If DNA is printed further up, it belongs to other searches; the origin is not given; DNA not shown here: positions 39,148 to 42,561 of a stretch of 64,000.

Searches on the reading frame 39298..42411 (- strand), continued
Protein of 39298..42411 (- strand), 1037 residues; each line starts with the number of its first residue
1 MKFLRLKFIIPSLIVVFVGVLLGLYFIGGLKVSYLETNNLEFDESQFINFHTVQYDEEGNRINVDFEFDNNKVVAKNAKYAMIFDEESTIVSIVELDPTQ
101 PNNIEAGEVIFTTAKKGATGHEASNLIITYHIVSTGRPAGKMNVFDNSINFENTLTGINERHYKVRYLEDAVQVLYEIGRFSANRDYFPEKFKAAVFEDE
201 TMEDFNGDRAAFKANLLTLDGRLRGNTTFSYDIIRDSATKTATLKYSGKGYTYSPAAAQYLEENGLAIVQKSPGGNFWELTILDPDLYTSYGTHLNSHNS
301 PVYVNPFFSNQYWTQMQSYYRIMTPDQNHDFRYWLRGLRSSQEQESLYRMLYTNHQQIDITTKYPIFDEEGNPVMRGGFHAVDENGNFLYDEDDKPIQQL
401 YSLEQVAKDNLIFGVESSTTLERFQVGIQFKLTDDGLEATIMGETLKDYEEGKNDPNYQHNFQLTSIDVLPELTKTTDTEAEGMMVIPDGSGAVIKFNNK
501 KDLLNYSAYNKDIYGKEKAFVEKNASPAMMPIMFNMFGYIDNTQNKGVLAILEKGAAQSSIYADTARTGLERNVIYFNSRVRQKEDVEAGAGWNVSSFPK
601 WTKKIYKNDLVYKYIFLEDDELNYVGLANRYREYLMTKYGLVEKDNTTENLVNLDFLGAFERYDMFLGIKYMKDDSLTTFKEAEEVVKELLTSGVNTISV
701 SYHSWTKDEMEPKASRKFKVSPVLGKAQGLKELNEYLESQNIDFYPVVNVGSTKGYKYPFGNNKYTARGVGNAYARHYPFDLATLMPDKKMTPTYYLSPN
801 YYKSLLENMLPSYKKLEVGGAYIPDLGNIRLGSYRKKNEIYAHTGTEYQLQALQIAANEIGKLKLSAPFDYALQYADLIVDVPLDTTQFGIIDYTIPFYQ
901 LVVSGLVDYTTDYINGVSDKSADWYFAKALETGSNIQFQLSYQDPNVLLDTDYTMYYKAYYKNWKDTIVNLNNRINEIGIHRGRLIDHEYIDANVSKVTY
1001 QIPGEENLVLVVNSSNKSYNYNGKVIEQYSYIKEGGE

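Call 32: search_solved_structures(query=A1, max_evalue=0.001, show_alignments=4)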
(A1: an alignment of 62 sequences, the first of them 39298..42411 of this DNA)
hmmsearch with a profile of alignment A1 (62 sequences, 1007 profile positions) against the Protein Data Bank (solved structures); distinct sequences matched with E-value up to 0.001: 5.
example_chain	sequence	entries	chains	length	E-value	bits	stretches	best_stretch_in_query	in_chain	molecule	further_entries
5opq_A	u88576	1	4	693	4e-05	25.2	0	571-712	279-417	3,6-anhydro-D-galactosidase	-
8rzk_A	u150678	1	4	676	5.5e-05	24.8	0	571-712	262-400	Conserved hypothetical periplasmic protein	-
8rzg_A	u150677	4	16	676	5.6e-05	24.7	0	571-712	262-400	Conserved hypothetical periplasmic protein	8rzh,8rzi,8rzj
5wzq_A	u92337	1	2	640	0.00015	23.3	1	581-711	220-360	Alpha-N-acetylgalactosaminidase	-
5wzn_A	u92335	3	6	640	0.0002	22.9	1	581-711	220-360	Alpha-N-acetylgalactosaminidase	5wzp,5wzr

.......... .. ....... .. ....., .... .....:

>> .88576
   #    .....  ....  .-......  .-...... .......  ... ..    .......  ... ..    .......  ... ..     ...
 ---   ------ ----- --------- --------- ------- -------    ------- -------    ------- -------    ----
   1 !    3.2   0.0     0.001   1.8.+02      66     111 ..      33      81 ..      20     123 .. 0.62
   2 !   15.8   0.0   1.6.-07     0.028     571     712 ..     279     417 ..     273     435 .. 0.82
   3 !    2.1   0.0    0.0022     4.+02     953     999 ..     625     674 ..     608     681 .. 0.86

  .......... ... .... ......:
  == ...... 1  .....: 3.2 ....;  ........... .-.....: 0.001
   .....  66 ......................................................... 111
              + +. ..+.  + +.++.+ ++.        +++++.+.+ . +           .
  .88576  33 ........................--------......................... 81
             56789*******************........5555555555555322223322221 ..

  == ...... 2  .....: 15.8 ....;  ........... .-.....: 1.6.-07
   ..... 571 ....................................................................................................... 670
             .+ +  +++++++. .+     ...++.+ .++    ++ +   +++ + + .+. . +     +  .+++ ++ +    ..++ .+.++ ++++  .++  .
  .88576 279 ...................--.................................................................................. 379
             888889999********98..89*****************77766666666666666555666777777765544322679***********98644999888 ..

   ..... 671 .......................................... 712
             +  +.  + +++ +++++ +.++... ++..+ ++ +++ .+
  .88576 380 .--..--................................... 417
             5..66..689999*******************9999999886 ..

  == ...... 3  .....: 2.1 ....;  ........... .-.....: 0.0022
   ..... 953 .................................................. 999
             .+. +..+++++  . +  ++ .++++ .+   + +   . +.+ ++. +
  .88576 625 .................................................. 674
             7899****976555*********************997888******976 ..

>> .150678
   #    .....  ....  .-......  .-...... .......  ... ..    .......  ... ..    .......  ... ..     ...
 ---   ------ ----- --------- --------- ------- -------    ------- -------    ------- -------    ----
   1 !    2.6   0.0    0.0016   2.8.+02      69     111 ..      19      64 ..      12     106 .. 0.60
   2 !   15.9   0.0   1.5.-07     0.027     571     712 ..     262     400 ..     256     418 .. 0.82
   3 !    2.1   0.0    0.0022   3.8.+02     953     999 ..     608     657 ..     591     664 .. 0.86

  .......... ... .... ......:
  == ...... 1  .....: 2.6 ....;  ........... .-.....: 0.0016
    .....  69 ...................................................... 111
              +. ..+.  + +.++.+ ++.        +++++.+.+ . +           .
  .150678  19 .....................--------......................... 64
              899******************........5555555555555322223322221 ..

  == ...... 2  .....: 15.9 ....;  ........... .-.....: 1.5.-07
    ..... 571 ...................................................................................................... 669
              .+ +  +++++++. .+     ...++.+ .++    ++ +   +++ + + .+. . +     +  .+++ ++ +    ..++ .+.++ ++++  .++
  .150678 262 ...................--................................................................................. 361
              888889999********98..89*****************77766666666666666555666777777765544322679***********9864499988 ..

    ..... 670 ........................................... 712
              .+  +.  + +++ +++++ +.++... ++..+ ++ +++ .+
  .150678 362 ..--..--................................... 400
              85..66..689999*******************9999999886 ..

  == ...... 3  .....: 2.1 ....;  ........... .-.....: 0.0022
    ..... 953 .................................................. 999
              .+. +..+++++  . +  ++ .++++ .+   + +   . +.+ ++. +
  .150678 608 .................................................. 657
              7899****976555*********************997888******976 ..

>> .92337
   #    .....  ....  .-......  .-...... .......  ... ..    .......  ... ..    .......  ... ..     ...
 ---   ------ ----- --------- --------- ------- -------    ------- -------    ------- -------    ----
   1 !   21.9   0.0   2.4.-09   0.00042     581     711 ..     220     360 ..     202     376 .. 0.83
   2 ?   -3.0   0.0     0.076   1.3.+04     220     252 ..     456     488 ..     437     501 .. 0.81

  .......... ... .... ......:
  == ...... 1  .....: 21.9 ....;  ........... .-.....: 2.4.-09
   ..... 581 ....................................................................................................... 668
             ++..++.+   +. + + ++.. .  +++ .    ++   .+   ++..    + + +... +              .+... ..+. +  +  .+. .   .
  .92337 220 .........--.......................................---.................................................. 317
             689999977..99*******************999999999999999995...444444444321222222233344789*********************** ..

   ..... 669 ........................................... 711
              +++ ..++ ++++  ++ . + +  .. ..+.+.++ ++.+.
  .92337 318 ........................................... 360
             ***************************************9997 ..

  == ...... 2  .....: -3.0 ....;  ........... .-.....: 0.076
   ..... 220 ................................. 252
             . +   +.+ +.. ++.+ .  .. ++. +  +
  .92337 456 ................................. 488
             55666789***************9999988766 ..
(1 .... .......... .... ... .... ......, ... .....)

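Call 37: predict_structure(alignment_id=A1)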
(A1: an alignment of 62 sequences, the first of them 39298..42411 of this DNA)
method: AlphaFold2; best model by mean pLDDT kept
length: 1037 residues; sequences in the alignment: 62
mean_pLDDT: 92.6   pTM: 0.85
mean pLDDT of the five models: 92.6, 92.4, 91.1, 90.9, 90.6
residues with pLDDT >= 90: 813; 70-90: 214; 50-70: 7; < 50: 3
segments of 3 or more residues with pLDDT < 50: 1-3
pLDDT, mean of each block of 10 residues (from residue 1): 61 85 77 90 93 83 88 94 97 93 89 94 96 90 96 89 95 96 88 94 92 93 95 94 94 97 96 92 92 93 94 93 91 92 91 92 92 94 91 93 89 81 96 97 95 90 96 93 97 95 91 95 87 97 96 97 90 96 89 84 94 97 97 96 90 96 86 93 97 96 94 92 96 97 96 90 91 92 89 94 95 94 96 92 96 96 96 96 93 96 95 87 95 96 89 88 96 95 95 95 94 95 95 87
secondary structure, 60 per line:
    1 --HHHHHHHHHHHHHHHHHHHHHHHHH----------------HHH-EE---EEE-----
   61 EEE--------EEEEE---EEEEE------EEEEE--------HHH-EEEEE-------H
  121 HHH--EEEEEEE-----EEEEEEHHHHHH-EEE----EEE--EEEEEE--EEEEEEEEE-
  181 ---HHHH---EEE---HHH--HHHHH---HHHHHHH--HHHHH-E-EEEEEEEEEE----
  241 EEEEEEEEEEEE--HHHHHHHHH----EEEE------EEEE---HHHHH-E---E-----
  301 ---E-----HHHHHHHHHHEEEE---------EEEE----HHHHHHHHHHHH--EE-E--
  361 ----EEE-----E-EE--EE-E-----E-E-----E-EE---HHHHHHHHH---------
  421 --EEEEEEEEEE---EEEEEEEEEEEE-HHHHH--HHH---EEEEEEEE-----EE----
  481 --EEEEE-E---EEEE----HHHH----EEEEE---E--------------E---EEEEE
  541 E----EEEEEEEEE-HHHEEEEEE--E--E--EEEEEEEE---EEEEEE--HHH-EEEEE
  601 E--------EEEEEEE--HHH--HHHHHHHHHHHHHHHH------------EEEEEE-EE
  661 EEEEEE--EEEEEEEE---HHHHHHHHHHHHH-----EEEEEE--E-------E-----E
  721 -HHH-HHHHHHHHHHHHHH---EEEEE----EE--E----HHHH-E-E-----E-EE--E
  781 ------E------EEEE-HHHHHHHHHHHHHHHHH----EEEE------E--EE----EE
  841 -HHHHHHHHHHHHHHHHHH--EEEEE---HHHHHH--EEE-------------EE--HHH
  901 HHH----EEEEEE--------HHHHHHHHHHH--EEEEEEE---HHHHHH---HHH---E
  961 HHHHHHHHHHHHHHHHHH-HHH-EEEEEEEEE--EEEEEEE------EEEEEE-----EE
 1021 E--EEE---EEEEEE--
elements in order (helices of 4 or more, strands of 3 or more residues): H3-27 E53-55 E61-63 E72-76 E80-84 E91-95 E108-112 H120-123 E126-132 E138-143 H144-149 E151-153 E158-160 E163-168 E171-179 H184-187 E191-193 H202-206 H210-216 H219-223 E227-236 E241-252 H255-263 E268-271 E278-281 H285-289 H310-319 E320-323 E333-336 H341-352 E365-367 H403-411 E423-432 E436-447 H449-453 E462-469 E483-487 E493-496 H501-504 E509-513 E536-541 E546-554 E559-564 E573-580 E584-589 E596-601 E610-616 H624-639 E652-657 E659-666 E669-676 H680-692 E698-703 H726-739 E743-747 H761-764 E794-797 H799-815 E820-823 H842-859 E862-866 H870-875 E878-880 H898-903 E908-913 H922-932 E935-941 H945-950 H961-978 E984-992 E995-1001 E1008-1013 E1019-1021 E1024-1026 E1030-1035

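Call 55: find_encoding_contigs(protein=P0060, flank=10000, max_places=1)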
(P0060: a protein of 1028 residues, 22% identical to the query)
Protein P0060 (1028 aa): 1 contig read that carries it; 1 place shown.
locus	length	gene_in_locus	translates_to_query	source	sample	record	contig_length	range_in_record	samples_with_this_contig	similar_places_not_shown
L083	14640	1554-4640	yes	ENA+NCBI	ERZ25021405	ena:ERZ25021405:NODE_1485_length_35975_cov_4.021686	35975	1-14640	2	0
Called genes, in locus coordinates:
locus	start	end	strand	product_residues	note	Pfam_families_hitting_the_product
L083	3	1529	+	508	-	?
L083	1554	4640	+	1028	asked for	PF18952:DUF5696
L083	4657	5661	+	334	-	PF00528:BPD_transp_1 (weak)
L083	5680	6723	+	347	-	PF00528:BPD_transp_1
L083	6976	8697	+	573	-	PF01855:POR_N, PF12837:Fer4_6 (faint), PF02775:TPP_enzyme_C, PF12797:Fer4_2 (faint), PF00037:Fer4 (weak)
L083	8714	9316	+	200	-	PF01558:POR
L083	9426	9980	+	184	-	PF06962:rRNA_methylase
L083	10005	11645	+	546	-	-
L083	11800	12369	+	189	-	PF14014:DUF4230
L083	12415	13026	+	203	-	PF14014:DUF4230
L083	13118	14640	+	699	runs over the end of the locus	PF22745:Nlig-Ia, PF01653:DNA_ligase_aden, PF03120:OB_DNA_ligase, PF14520:HHH_5, PF12826:HHH_2, PF14520:HHH_5 (weak), PF00533:BRCT, PF12738:PTCB-BRCT (weak), +1 more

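Call 56: find_encoding_contigs(protein=P0058, flank=10000, max_places=1)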
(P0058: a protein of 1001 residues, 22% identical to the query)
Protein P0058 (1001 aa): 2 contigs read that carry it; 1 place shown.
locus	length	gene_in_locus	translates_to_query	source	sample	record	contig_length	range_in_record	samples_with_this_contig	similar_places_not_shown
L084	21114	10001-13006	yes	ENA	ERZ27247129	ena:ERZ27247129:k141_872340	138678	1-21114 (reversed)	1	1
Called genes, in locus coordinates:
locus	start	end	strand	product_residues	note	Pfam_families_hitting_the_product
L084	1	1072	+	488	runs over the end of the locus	PF12673:SipL (faint)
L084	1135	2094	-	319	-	PF00480:ROK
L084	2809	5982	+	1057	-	PF16990:CBM_35 (faint), PF25275:Golvesin_C (faint), PF01547:SBP_bac_1, PF13416:SBP_bac_8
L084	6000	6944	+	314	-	PF00528:BPD_transp_1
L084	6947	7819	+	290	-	PF00528:BPD_transp_1 (weak)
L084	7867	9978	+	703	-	PF04893:Yip1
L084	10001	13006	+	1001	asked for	PF18952:DUF5696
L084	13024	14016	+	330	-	PF00528:BPD_transp_1 (faint)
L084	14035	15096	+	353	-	PF00528:BPD_transp_1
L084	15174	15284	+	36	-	-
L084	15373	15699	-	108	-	PF12844:HTH_19, PF01381:HTH_3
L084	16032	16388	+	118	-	PF00239:Resolvase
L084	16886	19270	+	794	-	PF18998:Flg_new_2, PF00404:Dockerin_1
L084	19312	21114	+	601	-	?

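Call 69: search_protein_families(library=pfam, alignment_id=A3, max_evalue=0.1)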
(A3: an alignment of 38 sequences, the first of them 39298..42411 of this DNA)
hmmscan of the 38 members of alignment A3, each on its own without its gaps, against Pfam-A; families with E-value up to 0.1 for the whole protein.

A. member 1, window:39298-42411:- (1037 aa): 2 families
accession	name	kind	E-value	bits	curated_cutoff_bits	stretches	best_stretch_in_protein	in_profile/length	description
PF18952.6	DUF5696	-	1.5e-137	460.1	25.6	1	404-1031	2-612/612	Family of unknown function (DUF5696)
PF14683.12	CBM-like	-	0.026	14.9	27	0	911-958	33-81/160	Polysaccharide lyase family 4, domain III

B. families by the number of members that match (of 38 scanned): 18 families
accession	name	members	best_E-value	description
PF18952.6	DUF5696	38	2.2e-167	Family of unknown function (DUF5696)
PF14558.11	TRP_N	4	0.00086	ML-like domain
PF19569.5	START_2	2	0.0039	START-like superfamily domain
PF04255.20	DUF433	2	0.058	Protein of unknown function (DUF433)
PF24229.1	Phage_TreK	1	5.6e-05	Staphylococcus phage terminal repeat-encoded protein TreK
PF20089.4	DUF6481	1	0.0074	Family of unknown function (DUF6481)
PF18025.7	FucT_N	1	0.016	Alpha-(1,3)-fucosyltransferase FucT N-terminal domain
PF09681.16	Phage_rep_org_N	1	0.021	N-terminal phage replisome organiser (Phage_rep_org_N)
PF14683.12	CBM-like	1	0.026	Polysaccharide lyase family 4, domain III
PF13028.12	DUF3889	1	0.035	Protein of unknown function (DUF3889)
PF15496.11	DUF4646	1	0.041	Domain of unknown function (DUF4646)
PF10584.14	Proteasome_A_N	1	0.045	Proteasome subunit A N-terminal signature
PF18981.6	InlK_D3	1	0.047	Internalin K domain (D3/D4)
PF18877.6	SSSPR-51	1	0.057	SSSPR-51 domain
PF02017.21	CIDE-N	1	0.065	CIDE-N domain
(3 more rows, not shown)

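Call 89: fold_search(model_id=the predicted structure, library=pdb)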
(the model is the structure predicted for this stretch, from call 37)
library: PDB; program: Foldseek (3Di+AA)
matches with E <= 10: 1355; with E <= 0.001: 492
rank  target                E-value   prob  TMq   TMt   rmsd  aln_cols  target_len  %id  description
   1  5opq_A                5.2e-24  1.00  0.38  0.58   7.6       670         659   12  A 3,6-anhydro-D-galactosidase produced by Zobellia galactanivorans. This is an exo-lytic enzyme that hydrolyzes termin (released 2017-11-29)
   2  5opq_D                2.4e-23  1.00  0.39  0.58   6.8       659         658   12  A 3,6-anhydro-D-galactosidase produced by Zobellia galactanivorans. This is an exo-lytic enzyme that hydrolyzes termin (released 2017-11-29)
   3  8rzk_A                2.8e-23  1.00  0.39  0.58   7.4       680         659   11  The Michaelis complex of ZgGH129 D486N from Zobellia galactanivorans with neo-b/k-oligo-carrageenan tetrasaccharide (b (released 2024-07-31)
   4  5wzn_A                2.9e-20  1.00  0.40  0.63   6.3       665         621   11  Alpha-N-acetylgalactosaminidase NagBb from Bifidobacterium bifidum - GalNAc complex (released 2017-06-07)
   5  5wzq_A                4.0e-20  1.00  0.38  0.62   5.9       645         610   11  Alpha-N-acetylgalactosaminidase NagBb from Bifidobacterium bifidum - quadruple mutant (released 2017-06-07)
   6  5wzr_A                8.1e-20  1.00  0.40  0.62   6.7       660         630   12  Alpha-N-acetylgalactosaminidase NagBb from Bifidobacterium bifidum - Gal-NHAc-DNJ complex (released 2017-06-07)
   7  5wzp_B                2.1e-19  1.00  0.37  0.61   6.9       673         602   11  Alpha-N-acetylgalactosaminidase NagBb from Bifidobacterium bifidum - ligand free (released 2017-06-07)
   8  5wzr_B                2.7e-19  1.00  0.38  0.60   7.2       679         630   10  Alpha-N-acetylgalactosaminidase NagBb from Bifidobacterium bifidum - Gal-NHAc-DNJ complex (released 2017-06-07)
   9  5wzq_B                2.1e-18  1.00  0.39  0.62   6.4       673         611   10  Alpha-N-acetylgalactosaminidase NagBb from Bifidobacterium bifidum - quadruple mutant (released 2017-06-07)
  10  5wzn_B                2.3e-18  1.00  0.39  0.62   6.7       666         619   11  Alpha-N-acetylgalactosaminidase NagBb from Bifidobacterium bifidum - GalNAc complex (released 2017-06-07)
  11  5wzp_A                2.5e-18  1.00  0.38  0.61   8.4       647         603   11  Alpha-N-acetylgalactosaminidase NagBb from Bifidobacterium bifidum - ligand free (released 2017-06-07)
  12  6qev_B                1.6e-14  1.00  0.31  0.25  10.0       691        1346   10  EngBF DARPin Fusion 4b B6 (released 2019-11-06)
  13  5a55                  4.0e-14  1.00  0.30  0.29   9.5       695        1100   11  The native structure of GH101 from Streptococcus pneumoniae TIGR4 (released 2015-09-02)
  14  5a59_A                9.1e-14  1.00  0.30  0.28   9.8       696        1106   12  The structure of GH101 E796Q mutant from Streptococcus pneumoniae TIGR4 in complex with T-antigen (released 2015-09-02)
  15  6sh9_B                1.5e-13  1.00  0.32  0.26   9.8       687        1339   10  EngBF DARPin Fusion 4b D12 (released 2019-11-06)
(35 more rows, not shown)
